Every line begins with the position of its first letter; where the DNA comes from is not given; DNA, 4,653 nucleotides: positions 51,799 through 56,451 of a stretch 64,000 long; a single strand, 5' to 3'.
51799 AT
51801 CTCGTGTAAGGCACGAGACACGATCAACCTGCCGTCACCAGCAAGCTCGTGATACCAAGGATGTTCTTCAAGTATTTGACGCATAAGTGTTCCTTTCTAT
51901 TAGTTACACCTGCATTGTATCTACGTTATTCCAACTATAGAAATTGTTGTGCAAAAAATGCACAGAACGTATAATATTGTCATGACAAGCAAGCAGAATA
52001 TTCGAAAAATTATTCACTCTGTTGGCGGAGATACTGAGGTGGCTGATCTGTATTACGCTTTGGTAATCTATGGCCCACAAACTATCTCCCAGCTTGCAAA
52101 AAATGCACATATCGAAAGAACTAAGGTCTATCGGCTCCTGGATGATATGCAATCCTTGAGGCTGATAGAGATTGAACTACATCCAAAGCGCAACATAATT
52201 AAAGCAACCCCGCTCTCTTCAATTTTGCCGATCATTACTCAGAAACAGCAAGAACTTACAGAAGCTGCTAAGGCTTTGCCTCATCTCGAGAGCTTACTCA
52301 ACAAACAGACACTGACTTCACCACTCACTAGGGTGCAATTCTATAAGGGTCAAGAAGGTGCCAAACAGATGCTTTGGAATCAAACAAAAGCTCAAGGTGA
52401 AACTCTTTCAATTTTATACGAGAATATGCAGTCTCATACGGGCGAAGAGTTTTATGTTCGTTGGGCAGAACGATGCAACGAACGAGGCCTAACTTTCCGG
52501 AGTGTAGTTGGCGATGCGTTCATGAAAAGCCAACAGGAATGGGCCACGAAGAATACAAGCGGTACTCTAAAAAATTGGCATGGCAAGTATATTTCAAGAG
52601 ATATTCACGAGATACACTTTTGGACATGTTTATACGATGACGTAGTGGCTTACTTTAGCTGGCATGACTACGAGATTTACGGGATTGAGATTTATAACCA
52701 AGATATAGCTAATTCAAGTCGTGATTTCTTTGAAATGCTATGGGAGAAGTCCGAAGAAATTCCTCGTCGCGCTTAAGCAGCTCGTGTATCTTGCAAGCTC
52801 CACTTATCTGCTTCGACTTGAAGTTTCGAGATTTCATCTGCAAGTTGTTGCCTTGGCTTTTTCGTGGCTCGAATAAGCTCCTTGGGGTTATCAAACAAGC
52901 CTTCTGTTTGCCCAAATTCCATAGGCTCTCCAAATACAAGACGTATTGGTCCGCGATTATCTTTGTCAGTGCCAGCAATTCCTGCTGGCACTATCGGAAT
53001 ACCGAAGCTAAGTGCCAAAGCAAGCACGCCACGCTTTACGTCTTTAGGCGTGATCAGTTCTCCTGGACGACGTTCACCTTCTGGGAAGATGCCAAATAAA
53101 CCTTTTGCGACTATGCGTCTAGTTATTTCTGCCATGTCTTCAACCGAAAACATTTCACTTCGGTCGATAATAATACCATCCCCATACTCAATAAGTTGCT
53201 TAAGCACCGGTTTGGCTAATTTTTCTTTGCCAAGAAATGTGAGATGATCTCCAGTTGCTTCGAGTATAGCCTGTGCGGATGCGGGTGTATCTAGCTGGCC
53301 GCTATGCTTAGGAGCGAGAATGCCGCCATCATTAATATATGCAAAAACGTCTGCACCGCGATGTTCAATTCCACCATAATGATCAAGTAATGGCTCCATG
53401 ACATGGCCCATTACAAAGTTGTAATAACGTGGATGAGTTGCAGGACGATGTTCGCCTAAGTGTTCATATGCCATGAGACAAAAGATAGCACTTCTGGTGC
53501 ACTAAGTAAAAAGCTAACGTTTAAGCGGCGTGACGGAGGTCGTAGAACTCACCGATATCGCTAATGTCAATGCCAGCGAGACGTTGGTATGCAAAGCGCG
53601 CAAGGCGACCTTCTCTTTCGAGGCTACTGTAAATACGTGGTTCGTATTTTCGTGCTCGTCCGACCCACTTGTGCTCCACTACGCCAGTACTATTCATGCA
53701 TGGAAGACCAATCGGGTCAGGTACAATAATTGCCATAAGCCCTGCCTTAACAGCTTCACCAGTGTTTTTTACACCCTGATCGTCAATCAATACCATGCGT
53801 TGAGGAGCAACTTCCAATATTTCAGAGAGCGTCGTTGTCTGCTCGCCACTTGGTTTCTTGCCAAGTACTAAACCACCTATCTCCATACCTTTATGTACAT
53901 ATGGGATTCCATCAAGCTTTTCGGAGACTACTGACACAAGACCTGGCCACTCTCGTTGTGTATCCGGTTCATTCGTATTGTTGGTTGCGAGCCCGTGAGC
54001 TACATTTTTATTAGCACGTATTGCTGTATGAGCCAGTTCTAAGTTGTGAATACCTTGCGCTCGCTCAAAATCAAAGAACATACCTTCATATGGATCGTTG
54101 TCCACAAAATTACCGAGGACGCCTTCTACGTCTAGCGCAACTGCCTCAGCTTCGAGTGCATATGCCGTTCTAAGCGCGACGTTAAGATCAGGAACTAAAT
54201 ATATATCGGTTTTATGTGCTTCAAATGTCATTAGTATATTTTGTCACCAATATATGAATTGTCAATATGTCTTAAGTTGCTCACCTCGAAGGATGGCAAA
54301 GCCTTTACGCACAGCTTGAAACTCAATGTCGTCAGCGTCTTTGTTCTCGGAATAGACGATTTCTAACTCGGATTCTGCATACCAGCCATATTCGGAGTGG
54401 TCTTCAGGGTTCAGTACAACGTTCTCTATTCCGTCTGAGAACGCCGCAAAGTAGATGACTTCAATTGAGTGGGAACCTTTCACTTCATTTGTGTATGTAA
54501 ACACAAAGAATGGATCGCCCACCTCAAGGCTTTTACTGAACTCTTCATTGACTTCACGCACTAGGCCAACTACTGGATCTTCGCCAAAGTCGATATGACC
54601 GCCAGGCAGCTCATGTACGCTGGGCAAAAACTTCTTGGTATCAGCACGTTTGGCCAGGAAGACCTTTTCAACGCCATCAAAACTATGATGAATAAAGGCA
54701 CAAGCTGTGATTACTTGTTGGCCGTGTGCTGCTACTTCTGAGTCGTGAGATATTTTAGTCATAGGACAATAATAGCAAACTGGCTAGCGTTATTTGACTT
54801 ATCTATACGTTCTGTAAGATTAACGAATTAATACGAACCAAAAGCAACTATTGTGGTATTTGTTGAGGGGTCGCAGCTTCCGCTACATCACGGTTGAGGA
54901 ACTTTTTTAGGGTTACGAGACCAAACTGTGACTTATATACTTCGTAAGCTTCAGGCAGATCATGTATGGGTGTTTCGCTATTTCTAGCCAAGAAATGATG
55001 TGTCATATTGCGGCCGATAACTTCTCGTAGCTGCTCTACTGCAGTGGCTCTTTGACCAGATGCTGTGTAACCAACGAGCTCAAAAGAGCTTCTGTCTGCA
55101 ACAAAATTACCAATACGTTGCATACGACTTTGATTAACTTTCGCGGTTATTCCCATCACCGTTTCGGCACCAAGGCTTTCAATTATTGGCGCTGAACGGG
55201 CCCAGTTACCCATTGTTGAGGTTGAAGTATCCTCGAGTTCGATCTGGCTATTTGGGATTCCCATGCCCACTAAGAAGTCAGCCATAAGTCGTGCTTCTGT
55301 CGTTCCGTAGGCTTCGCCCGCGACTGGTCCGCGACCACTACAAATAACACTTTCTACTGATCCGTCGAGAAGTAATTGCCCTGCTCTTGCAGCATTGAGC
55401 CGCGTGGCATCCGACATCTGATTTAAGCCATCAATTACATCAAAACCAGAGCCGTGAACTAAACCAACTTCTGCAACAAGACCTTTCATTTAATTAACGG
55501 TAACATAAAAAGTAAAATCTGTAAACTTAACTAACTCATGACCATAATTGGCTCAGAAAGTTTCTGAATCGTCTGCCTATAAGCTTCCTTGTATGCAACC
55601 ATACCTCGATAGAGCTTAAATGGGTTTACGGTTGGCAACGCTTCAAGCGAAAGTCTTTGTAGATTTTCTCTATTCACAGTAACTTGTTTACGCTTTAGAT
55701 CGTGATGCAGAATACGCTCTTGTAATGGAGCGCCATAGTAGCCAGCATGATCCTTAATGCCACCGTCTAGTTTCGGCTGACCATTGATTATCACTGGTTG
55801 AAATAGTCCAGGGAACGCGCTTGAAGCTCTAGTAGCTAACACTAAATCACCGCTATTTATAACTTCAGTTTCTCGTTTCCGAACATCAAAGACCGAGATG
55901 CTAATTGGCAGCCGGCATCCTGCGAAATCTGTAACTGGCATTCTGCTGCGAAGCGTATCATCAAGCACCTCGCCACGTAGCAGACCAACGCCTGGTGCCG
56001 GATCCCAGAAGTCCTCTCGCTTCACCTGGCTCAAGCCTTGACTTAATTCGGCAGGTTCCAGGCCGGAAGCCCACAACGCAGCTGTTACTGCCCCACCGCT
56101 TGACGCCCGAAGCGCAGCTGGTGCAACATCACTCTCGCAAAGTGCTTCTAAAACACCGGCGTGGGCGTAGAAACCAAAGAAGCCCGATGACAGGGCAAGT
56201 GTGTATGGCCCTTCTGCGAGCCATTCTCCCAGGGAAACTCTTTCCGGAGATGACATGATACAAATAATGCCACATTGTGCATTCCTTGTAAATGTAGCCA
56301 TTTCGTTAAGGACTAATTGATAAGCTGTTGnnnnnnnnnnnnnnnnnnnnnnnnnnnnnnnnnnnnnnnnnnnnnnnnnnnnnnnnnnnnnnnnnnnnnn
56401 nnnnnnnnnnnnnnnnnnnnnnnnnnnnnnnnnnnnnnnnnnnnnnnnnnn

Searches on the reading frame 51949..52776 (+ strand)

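Call 45: search_protein_families(library=pfam, proteins=[window:51949-52776:+], max_evalue=0.001)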
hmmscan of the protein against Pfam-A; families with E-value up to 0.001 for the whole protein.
window:51949-52776:+ (275 aa): 1 family
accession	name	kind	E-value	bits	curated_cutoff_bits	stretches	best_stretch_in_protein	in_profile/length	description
PF01978.25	TrmB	-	3.9e-07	30.3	25.6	1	32-88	11-66/68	Sugar-specific transcriptional regulator TrmB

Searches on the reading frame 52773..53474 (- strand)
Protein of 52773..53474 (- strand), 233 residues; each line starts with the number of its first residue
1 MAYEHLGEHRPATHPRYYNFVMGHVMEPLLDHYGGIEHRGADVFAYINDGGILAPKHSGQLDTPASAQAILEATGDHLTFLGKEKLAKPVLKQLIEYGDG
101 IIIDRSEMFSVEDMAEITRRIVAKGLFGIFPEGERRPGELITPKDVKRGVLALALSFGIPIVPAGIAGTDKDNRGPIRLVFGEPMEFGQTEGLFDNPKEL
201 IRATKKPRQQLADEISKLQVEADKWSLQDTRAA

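Call 45: search_protein_families(library=pfam, proteins=[window:52773-53474:-], max_evalue=0.001)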
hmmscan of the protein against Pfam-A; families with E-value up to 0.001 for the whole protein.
window:52773-53474:- (233 aa): 1 family
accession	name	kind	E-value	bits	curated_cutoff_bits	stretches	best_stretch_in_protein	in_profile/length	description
PF01553.26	Acyltransferase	-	1.4e-13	51.2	23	1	48-166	13-131/132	Acyltransferase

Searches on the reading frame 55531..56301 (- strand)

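Call 45: search_protein_families(library=pfam, proteins=[window:55531-56301:-], max_evalue=0.001)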
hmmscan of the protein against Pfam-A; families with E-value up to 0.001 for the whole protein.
window:55531-56301:- (256 aa): 1 family
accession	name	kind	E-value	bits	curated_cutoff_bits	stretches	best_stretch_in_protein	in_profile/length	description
PF01734.28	Patatin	-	2.9e-22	80.2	27.7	1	35-184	1-183/191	Patatin-like phospholipase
